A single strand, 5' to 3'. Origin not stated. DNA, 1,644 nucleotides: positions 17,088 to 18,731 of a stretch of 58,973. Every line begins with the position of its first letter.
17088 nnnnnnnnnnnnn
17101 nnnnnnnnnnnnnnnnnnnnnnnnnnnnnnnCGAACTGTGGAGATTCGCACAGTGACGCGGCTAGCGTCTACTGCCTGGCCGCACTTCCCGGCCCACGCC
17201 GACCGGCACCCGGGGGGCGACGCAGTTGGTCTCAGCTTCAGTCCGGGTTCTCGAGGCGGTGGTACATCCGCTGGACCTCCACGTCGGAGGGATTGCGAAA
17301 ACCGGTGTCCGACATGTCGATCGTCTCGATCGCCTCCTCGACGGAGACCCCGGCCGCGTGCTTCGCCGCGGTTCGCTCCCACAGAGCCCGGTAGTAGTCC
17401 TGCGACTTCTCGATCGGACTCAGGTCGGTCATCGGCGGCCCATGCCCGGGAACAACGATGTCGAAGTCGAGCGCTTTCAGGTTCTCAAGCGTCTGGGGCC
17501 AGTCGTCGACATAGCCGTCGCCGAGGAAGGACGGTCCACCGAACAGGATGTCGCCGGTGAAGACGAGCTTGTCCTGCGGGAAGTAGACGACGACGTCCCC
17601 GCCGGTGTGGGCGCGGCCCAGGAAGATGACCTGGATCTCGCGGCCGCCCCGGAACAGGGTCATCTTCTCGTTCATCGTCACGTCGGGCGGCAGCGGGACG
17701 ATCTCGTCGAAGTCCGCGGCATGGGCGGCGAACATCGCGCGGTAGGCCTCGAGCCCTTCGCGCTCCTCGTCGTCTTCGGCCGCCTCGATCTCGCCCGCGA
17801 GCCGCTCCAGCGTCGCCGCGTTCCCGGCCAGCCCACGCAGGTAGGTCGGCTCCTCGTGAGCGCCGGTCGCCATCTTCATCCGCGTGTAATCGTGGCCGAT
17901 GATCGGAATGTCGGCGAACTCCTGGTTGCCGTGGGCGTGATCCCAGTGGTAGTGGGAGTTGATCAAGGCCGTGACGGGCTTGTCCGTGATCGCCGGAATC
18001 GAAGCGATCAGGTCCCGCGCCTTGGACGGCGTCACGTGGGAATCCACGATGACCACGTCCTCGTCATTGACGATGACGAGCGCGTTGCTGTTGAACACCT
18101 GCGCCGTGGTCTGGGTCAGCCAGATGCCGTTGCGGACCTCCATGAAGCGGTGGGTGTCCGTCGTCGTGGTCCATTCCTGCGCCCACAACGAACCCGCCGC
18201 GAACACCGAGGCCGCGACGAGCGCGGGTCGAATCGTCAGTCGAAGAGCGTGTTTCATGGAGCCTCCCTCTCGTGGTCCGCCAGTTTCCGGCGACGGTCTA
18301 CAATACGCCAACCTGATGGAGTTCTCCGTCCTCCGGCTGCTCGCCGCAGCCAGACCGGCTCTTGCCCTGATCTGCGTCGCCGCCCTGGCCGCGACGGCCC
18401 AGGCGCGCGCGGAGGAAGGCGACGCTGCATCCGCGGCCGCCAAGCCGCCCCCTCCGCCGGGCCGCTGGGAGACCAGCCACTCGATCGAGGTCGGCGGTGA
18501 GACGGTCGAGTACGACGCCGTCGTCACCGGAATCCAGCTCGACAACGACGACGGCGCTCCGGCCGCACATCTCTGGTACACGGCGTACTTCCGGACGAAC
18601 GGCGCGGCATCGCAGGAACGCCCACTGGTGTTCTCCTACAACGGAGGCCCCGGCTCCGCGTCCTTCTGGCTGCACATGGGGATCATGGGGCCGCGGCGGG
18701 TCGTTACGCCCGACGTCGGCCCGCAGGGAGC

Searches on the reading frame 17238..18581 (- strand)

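Call 73: search_protein_families(library=pfam, proteins=[window:17238-18581:-], max_evalue=0.0001)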
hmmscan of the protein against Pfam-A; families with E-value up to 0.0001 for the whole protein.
window:17238-18581:- (447 aa): 1 family
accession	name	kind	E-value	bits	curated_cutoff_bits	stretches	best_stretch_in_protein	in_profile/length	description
PF00753.33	Lactamase_B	-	2.9e-27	96.3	22.7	1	162-380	3-196/196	Metallo-beta-lactamase superfamily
